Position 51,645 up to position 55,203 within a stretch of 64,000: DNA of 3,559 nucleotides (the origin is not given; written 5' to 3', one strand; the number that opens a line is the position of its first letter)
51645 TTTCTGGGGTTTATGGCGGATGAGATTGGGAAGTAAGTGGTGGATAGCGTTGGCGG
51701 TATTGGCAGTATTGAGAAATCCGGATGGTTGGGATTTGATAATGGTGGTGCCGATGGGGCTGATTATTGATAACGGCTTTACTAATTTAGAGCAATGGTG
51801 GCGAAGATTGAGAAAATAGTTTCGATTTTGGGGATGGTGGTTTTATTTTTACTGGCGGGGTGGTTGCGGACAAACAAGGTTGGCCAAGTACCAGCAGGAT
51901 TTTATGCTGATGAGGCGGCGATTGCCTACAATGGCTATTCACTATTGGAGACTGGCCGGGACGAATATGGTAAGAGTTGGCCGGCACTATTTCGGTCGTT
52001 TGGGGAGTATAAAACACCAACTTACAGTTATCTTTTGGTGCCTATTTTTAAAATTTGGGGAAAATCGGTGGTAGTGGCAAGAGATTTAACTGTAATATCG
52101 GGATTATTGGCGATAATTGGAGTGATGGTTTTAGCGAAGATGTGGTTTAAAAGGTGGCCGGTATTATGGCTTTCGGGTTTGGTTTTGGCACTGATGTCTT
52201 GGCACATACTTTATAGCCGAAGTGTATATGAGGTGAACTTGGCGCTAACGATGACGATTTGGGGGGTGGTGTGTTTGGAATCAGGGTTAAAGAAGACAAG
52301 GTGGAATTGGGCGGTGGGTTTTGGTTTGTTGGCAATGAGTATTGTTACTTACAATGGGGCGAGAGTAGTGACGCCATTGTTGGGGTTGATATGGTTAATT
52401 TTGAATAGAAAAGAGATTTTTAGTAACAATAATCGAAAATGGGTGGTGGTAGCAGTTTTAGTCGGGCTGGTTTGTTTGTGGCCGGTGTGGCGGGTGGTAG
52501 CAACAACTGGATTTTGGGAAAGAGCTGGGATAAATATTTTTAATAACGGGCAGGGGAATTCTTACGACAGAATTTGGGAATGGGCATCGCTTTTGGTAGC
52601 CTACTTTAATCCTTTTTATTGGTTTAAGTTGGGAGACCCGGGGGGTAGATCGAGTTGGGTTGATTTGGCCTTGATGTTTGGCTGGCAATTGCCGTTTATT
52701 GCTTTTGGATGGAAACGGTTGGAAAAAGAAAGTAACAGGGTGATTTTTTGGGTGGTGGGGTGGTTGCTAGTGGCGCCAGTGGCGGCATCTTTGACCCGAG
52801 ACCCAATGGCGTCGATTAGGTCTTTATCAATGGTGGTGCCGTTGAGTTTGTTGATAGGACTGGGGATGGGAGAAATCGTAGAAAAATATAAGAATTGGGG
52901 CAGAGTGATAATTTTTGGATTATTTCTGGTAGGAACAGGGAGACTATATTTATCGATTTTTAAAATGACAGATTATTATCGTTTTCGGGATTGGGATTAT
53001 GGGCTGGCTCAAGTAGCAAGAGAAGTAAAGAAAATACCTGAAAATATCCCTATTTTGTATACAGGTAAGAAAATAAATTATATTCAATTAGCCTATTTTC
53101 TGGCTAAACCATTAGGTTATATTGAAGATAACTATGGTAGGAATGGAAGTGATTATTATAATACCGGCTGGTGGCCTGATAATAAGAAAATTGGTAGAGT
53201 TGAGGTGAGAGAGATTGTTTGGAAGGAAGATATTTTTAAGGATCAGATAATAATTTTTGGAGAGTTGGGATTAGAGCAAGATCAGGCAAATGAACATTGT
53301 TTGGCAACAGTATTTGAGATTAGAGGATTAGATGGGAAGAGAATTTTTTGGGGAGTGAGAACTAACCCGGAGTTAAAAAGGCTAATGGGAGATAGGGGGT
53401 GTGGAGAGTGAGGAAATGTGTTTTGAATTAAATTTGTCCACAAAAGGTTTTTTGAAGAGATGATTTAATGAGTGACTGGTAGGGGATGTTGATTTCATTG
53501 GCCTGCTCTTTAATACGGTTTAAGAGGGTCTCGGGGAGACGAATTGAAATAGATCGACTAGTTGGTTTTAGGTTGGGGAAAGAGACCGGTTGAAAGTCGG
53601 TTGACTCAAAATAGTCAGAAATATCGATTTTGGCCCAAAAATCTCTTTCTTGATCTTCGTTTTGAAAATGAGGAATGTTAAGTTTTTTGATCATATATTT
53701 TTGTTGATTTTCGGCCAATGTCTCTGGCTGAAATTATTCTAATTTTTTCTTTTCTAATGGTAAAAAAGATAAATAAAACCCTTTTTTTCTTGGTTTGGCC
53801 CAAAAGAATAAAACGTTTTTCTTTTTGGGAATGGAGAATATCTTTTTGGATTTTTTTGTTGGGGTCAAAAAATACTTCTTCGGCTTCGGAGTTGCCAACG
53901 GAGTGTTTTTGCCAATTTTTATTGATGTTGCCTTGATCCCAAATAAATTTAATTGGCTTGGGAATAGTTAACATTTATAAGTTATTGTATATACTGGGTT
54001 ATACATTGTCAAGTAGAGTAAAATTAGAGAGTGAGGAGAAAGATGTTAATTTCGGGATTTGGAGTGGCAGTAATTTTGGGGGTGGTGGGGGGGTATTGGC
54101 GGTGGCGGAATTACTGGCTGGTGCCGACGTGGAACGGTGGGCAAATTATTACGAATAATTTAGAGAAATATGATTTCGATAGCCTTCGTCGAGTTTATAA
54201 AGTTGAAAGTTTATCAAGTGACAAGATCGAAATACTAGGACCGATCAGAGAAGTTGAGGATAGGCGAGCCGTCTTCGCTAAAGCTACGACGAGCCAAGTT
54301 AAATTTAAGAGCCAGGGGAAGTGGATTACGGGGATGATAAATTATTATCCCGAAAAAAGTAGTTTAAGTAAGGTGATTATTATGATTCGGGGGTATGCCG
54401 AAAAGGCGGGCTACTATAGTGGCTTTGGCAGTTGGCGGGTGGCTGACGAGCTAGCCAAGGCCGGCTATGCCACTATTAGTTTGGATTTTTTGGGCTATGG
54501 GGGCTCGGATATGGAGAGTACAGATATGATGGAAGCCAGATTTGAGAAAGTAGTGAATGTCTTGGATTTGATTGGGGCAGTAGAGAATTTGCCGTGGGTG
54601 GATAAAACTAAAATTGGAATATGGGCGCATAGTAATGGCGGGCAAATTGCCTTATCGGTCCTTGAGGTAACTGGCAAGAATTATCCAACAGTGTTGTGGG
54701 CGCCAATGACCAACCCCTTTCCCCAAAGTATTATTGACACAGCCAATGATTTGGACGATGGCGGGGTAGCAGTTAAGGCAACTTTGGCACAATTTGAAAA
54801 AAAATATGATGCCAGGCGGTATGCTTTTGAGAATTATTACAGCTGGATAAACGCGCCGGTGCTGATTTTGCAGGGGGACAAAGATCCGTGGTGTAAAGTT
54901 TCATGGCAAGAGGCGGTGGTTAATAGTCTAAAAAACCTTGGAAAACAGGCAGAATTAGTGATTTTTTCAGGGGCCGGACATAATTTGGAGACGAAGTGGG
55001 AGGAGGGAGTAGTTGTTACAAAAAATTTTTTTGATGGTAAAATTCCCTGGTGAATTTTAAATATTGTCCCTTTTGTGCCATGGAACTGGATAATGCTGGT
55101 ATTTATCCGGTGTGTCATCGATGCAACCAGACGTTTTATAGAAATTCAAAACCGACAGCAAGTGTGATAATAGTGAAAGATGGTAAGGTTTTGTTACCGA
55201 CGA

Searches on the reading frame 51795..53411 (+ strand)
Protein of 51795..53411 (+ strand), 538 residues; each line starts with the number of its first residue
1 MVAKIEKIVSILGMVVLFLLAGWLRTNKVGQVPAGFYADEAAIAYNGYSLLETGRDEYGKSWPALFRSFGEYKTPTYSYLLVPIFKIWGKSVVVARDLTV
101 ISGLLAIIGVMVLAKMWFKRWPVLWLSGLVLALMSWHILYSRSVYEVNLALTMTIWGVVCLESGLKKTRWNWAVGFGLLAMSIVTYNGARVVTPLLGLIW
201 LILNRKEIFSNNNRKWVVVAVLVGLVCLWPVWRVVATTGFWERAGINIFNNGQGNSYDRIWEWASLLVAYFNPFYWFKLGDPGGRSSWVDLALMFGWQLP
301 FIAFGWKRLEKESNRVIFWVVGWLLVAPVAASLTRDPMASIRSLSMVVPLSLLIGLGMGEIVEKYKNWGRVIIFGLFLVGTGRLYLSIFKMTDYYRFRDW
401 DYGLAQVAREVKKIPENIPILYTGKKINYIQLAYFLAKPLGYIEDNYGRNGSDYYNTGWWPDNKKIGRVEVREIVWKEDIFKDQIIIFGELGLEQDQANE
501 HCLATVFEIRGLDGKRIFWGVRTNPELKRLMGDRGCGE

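Call 10: search_protein_families(library=pfam, proteins=[window:51795-53411:+], max_evalue=0.001)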
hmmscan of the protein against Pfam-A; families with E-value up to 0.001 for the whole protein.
window:51795-53411:+ (538 aa): 1 family
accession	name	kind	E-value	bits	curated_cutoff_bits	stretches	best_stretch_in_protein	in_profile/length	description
PF13231.12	PMT_2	-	3.4e-05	24.5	26.1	1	73-232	2-158/160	Dolichyl-phosphate-mannose-protein mannosyltransferase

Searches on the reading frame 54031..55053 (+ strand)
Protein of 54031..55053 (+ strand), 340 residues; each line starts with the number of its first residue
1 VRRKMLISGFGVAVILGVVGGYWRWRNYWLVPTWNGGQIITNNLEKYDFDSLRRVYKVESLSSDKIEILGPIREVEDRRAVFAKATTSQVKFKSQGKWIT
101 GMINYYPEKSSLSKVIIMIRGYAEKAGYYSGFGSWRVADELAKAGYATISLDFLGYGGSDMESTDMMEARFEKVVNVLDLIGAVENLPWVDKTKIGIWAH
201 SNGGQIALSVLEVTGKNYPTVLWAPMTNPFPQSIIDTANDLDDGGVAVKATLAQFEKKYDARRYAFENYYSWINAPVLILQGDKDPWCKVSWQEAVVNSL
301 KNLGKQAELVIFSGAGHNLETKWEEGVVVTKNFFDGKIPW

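Call 10: search_protein_families(library=pfam, proteins=[window:54031-55053:+], max_evalue=0.001)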
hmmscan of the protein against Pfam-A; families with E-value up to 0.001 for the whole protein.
window:54031-55053:+ (340 aa): 10 families
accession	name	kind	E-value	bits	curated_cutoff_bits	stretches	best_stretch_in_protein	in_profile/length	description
PF12146.15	Hydrolase_4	-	5.4e-14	52.5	27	1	113-230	4-114/239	Serine aminopeptidase, S33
PF00326.27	Peptidase_S9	-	7.2e-12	45.7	22.6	1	141-321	10-191/213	Prolyl oligopeptidase family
PF00561.26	Abhydrolase_1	-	3.4e-10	40.4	25.8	1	115-212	2-88/245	alpha/beta hydrolase fold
PF01738.24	DLH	-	1.7e-08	34.8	21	1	114-318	14-187/217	Dienelactone hydrolase family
PF12697.13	Abhydrolase_6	-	8.7e-08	33.5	26.3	1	131-248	6-101/217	Alpha/beta hydrolase family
PF20434.5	BD-FAE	-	7.5e-05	22.8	26.8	0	105-208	4-104/215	BD-FAE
PF05448.18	AXE1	-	9.4e-05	21.8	21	0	176-226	159-209/321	Acetyl xylan esterase (AXE1)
PF08840.17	BAAT_C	-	0.00012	22.7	20.9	0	184-320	13-161/210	BAAT / Acyl-CoA thioester hydrolase C terminal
PF08386.16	Abhydrolase_4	-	0.00048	20.6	21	1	274-322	34-78/103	TAP-like protein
PF07859.19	Abhydrolase_3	-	0.0008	19.7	25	0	169-318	47-207/210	alpha/beta hydrolase fold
